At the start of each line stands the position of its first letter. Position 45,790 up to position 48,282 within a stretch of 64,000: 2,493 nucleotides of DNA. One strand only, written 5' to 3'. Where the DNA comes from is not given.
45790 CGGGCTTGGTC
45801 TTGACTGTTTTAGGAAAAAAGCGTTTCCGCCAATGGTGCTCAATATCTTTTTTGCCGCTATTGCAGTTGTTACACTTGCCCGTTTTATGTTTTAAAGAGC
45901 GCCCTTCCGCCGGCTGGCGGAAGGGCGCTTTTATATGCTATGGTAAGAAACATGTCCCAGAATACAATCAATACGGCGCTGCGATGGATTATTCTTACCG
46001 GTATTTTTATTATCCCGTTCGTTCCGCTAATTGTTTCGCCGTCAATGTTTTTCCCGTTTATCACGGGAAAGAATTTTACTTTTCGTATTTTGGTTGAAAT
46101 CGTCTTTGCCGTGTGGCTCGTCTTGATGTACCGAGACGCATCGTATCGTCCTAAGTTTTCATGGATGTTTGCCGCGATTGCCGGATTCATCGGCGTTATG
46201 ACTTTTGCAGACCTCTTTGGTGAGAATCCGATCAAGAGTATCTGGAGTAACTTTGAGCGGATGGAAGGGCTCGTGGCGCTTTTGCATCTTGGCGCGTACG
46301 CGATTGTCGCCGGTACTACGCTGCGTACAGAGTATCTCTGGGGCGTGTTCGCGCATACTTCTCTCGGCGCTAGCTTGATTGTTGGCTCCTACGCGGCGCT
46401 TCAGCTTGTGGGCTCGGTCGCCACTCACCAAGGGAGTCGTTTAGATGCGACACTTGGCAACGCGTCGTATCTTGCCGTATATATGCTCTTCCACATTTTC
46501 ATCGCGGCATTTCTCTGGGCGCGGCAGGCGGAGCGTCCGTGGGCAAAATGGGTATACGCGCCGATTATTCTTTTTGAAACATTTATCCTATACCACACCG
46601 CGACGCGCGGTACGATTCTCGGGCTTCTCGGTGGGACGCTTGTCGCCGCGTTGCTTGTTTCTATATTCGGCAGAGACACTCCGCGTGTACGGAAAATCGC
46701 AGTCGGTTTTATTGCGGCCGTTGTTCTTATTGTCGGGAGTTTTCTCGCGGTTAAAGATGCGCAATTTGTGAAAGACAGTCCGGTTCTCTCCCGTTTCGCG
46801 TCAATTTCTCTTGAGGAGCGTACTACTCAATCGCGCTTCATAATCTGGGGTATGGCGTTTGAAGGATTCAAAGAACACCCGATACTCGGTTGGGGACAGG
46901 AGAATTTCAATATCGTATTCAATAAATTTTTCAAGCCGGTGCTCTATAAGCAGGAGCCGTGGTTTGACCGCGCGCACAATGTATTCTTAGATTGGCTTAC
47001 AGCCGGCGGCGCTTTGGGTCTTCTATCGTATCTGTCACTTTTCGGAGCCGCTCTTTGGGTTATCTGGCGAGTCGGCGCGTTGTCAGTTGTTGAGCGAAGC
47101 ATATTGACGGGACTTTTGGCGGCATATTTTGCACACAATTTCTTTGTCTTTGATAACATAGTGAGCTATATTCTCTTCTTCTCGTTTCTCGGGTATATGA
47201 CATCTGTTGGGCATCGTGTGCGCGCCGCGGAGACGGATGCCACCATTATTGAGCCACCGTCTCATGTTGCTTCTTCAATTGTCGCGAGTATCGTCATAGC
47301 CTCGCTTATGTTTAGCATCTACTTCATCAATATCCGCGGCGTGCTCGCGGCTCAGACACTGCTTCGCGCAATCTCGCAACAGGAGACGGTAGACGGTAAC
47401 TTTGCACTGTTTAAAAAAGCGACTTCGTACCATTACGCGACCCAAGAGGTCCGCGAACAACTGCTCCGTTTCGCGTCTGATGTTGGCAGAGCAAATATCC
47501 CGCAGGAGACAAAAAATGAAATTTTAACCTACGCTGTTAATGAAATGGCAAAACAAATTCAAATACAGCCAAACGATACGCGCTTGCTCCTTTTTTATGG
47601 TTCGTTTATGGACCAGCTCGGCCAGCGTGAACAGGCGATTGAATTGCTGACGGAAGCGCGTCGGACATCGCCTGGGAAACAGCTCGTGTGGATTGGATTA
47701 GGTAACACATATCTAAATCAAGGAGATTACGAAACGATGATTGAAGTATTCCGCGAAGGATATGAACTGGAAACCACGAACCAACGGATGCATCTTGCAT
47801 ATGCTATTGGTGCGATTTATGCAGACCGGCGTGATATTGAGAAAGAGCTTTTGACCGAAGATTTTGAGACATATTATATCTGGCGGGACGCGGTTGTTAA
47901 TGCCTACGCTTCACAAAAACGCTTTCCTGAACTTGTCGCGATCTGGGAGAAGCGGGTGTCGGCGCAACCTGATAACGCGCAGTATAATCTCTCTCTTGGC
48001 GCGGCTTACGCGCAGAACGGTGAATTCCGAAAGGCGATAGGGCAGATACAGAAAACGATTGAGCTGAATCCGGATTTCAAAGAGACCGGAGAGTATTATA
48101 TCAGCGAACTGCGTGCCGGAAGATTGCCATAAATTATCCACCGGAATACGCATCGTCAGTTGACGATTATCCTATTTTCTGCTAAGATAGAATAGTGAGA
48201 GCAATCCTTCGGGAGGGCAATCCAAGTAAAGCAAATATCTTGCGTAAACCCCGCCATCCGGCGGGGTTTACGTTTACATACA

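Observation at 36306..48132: Surface/host-interaction locus: PG-binding giant repeat protein, TPR proteins, the PLC-LTD giant, and a Wzy_C-TPR fusion (possible O-glycosylation of Ser/Thr-rich surface proteins)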

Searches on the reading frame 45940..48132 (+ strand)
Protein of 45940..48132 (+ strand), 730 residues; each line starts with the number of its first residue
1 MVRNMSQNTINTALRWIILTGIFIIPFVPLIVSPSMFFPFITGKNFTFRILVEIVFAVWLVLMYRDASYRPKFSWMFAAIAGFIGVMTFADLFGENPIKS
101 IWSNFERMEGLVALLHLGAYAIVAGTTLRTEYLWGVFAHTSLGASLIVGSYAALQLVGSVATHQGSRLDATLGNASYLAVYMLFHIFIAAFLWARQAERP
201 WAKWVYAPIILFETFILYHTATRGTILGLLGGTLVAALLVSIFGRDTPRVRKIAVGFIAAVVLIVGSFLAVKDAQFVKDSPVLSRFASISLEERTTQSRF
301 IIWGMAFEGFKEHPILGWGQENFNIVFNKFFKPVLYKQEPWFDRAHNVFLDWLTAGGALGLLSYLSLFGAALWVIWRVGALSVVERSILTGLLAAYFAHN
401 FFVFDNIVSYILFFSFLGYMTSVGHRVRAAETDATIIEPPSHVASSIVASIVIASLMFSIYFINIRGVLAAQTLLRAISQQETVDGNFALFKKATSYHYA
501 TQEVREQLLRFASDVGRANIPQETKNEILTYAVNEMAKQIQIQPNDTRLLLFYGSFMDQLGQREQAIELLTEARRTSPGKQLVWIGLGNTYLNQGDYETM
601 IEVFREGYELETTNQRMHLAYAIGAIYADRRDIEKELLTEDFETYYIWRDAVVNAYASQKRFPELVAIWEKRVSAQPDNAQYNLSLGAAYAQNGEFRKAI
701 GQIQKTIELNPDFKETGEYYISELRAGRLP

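Call 4: search_protein_families(library=pfam, proteins=[window:45940-48132:+], max_evalue=0.01)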
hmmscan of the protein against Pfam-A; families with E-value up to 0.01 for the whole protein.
window:45940-48132:+ (730 aa): 17 families
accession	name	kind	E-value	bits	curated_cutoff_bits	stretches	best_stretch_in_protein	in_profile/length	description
PF04932.20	Wzy_C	-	6.7e-20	71.8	31.7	1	214-365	7-149/149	O-Antigen ligase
PF13428.12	TPR_14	-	4.5e-15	55.1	23.5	1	583-622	3-42/44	Tetratricopeptide repeat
PF07719.23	TPR_2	-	6.8e-10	38.7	27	1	684-712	5-33/34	Tetratricopeptide repeat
PF00515.34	TPR_1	-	1.7e-09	37.5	27.8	1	685-713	6-34/34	Tetratricopeptide repeat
PF13181.12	TPR_8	-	5.9e-09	35.8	25.7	1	584-611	4-31/34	Tetratricopeptide repeat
PF14559.12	TPR_19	-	1.2e-08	35.5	25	1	560-598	4-42/68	Tetratricopeptide repeat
PF13432.12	TPR_16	-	1.4e-07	32.2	32.7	0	559-606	9-56/65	Tetratricopeptide repeat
PF13176.12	TPR_7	-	2.7e-07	30.6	27.9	0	584-606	2-24/36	Tetratricopeptide repeat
PF23914.1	TPR_CcmH_CycH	-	3.6e-07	30.6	42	0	529-605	66-145/158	Cytochrome c-type biogenesis protein H TPR domain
PF13431.12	TPR_17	-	1.3e-05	25.6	24.4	0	581-601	13-33/34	Tetratricopeptide repeat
PF13424.12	TPR_12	-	2.6e-05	24.7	30.1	0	658-709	22-74/77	Tetratricopeptide repeat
PF14561.12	TPR_20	-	0.00014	22.6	25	0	669-714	11-56/90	Tetratricopeptide repeat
PF13371.12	TPR_9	-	0.00024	21.5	35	0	654-712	3-61/73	Tetratricopeptide repeat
PF12895.13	ANAPC3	-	0.00039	21.1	27.2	0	665-710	8-52/82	Anaphase-promoting complex, cyclosome, subunit 3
PF09295.16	ChAPs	-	0.00072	19.1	20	1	531-599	218-286/395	ChAPs (Chs5p-Arf1p-binding proteins)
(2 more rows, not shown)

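Call 5: search_protein_families(library=ncbifam, proteins=[window:45940-48132:+], max_evalue=0.01)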
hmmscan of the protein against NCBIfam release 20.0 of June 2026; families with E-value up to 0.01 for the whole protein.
window:45940-48132:+ (730 aa): 18 families
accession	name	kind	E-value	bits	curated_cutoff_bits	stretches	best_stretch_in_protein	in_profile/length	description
NF040959.1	MamA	equivalog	8.8e-16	58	200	2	531-611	123-203/204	magnetosome protein MamA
TIGR02917.1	PEP_TPR_lipo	equivalog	6.2e-10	37.6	312.2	2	531-617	517-603/899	XrtA/PEP-CTERM system TPR-repeat protein PrsT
NF008391.2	PRK11189.1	equivalog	3.4e-08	33.3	250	1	515-646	32-160/297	lipoprotein NlpI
TIGR02521.1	type_IV_pilW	equivalog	2.1e-07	30.7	154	0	532-620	84-174/234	type IV pilus biogenesis/stability protein PilW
NF033920.0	C39_PA2778_fam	equivalog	2.2e-07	30.6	150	1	557-624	166-233/255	PA2778 family cysteine peptidase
TIGR00540.1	TPR_hemY_coli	hypoth_equivalog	4.2e-06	25.8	142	1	580-712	227-358/385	heme biosynthesis-associated TPR protein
NF047558.1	TPR_END_plus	domain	2.4e-05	24.2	32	0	686-715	5-34/56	TPR end-of-group domain-containing protein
NF052400.1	M48_BAM_BepA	equivalog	6.6e-05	21.9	570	0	531-611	359-439/483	beta-barrel assembly-enhancing protease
NF011721.1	PRK15174.1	equivalog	0.0001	20.7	1200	0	515-583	252-320/656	Vi polysaccharide transport protein VexE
NF047507.1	TPR_BatC_Lepto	exception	0.00021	20.8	175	0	680-715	96-131/214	TPR repeat-containing protein BatC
NF033762.1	social_mot_Tgl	equivalog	0.00039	19.8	225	0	652-713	106-169/252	social motility TPR repeat lipoprotein Tgl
NF052415.1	T3SS_chap_SctY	equivalog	0.00052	20.5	70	0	544-619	3-81/106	type III secretion apparatus assembly chaperone SctY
TIGR03939.1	PGA_TPR_OMP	equivalog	0.00056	18.2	366.65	0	651-713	91-153/800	poly-beta-1,6 N-acetyl-D-glucosamine export porin PgaA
NF007692.0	PRK10370.1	equivalog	0.0011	18.6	306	1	554-627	55-127/206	heme lyase NrfEFG subunit NrfG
NF002725.1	PRK02603.1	equivalog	0.0012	18.8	143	0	680-713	72-105/173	photosystem I assembly protein Ycf3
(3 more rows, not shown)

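Call 11: find_homologous_proteins(query=window:45940-48132:+, max_evalue=0.00001)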
Query window:45940-48132:+ (730 aa): 5437 proteins with E <= 0.00001 among 8000 candidates; the best 120 are listed.
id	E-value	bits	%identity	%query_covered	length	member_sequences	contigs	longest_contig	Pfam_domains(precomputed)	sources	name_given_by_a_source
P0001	0.0e+0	1631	100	100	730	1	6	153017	PF14559.13,PF13431.13,PF23914.2,PF00515.35,PF13176.13,PF21033.5,PF13432.13,PF13428.13,PF13181.13,PF07719.24,PF04932.21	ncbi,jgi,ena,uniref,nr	ncbi:MAG: hypothetical protein COW88_00285 [Candidatus Lloydbacteria bacterium CG22_combo_CG10-13_8_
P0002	0.0e+0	1283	77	100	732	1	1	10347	PF14559.13,PF13371.13,PF00515.35,PF13432.13,PF13428.13,PF13181.13,PF07719.24,PF04932.21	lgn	-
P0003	5.2e-288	976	60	99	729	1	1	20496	PF14559.13,PF00515.35,PF12895.14,PF13432.13,PF13428.13,PF13181.13,PF14561.13,PF07719.24,PF04932.21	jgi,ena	-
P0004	7.2e-257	873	54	99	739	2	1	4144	PF14559.13,PF00515.35,PF12895.14,PF21033.5,PF13428.13,PF13181.13,PF14561.13,PF07719.24,PF04932.21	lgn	-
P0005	1.2e-249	849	53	99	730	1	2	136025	PF13431.13,PF13414.13,PF13428.13,PF14559.13,PF00515.35,PF12895.14,PF13424.13,PF21033.5,PF13432.13,PF13429.13,PF13181.13,PF14561.13,PF07719.24,PF04932.21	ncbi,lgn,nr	ncbi:MAG: O-antigen ligase family protein [Parcubacteria group bacterium]|nr:O-antigen ligase family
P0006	7.5e-249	846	55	99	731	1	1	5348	PF14559.13,PF00515.35,PF12895.14,PF13424.13,PF21033.5,PF13432.13,PF13428.13,PF13181.13,PF14561.13,PF07719.24,PF04932.21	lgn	-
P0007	2.9e-248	844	54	99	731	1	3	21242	PF14559.13,PF00515.35,PF12895.14,PF21033.5,PF13428.13,PF13181.13,PF07719.24,PF04932.21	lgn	-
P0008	7.5e-247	840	52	99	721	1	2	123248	PF13431.13,PF23914.2,PF13414.13,PF13176.13,PF13428.13,PF13374.13,PF14559.13,PF24575.2,PF00515.35,PF12895.14,PF13424.13,PF21033.5,PF13432.13,PF13181.13,PF14561.13,PF07719.24,PF04932.21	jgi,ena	-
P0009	2.4e-245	835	53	99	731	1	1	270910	PF14559.13,PF00515.35,PF12895.14,PF21033.5,PF13432.13,PF13428.13,PF13181.13,PF14561.13,PF07719.24,PF04932.21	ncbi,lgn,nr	ncbi:MAG: O-antigen ligase family protein [Candidatus Lloydbacteria bacterium]|nr:O-antigen ligase f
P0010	6.3e-243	827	53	99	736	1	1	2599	PF14559.13,PF00515.35,PF12895.14,PF21033.5,PF13432.13,PF09295.17,PF13428.13,PF13181.13,PF14561.13,PF07719.24,PF04932.21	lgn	-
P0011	3.0e-242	824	52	99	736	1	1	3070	PF14559.13,PF00515.35,PF12895.14,PF13424.13,PF21033.5,PF13432.13,PF13428.13,PF13181.13,PF14561.13,PF07719.24,PF04932.21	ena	-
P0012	4.9e-226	771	50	99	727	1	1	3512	PF14559.13,PF13431.13,PF13414.13,PF00515.35,PF12895.14,PF13424.13,PF21033.5,PF13428.13,PF13181.13,PF07719.24,PF04932.21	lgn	-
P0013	6.3e-225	767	51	99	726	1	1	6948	PF14559.13,PF23914.2,PF00515.35,PF13424.13,PF21033.5,PF13432.13,PF13428.13,PF13181.13,PF07719.24,PF04932.21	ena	-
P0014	2.6e-224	765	50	98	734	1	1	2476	PF23914.2,PF13414.13,PF13428.13,PF14559.13,PF00515.35,PF13424.13,PF21033.5,PF13432.13,PF13181.13,PF14561.13,PF07719.24,PF04932.21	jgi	jgi:O-antigen ligase/tetratricopeptide (TPR) repeat protein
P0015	2.1e-220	752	49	99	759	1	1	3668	PF13431.13,PF13414.13,PF13428.13,PF14559.13,PF24575.2,PF00515.35,PF12895.14,PF21033.5,PF13432.13,PF13429.13,PF13181.13,PF07719.24,PF04932.21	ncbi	-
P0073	1.3e-206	707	42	99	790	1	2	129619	PF13431.13,PF23914.2,PF25062.2,PF13414.13,PF13176.13,PF13428.13,PF13374.13,PF14559.13,PF00515.35,PF12895.14,PF13424.13,PF21033.5,PF13432.13,PF13429.13,PF13181.13,PF14561.13,PF07719.24,PF04932.21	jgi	jgi:O-antigen ligase/tetratricopeptide (TPR) repeat protein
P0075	1.8e-206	706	48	98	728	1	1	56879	PF14559.13,PF23914.2,PF00515.35,PF13424.13,PF13428.13,PF13181.13,PF07719.24,PF04932.21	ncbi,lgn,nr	ncbi:O-antigen ligase family protein [Candidatus Kaiserbacteria bacterium]|nr:O-antigen ligase famil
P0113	1.4e-202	693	46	99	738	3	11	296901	PF03704.24,PF13431.13,PF23914.2,PF13414.13,PF13176.13,PF13428.13,PF14559.13,PF00515.35,PF13424.13,PF21033.5,PF13432.13,PF13181.13,PF14561.13,PF07719.24,PF04932.21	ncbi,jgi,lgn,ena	jgi:tetratricopeptide (TPR) repeat protein/O-antigen ligase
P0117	2.4e-202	693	46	99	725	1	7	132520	PF23914.2,PF13414.13,PF13428.13,PF14559.13,PF00515.35,PF12895.14,PF21033.5,PF13432.13,PF13181.13,PF14561.13,PF07719.24,PF04932.21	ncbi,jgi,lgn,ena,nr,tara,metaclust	ncbi:hypothetical protein CL631_02895 [bacterium]|jgi:O-antigen ligase/tetratricopeptide (TPR) repea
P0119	6.2e-202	691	45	98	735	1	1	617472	PF14559.13,PF23914.2,PF13414.13,PF13424.13,PF21033.5,PF13428.13,PF07719.24,PF04932.21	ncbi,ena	-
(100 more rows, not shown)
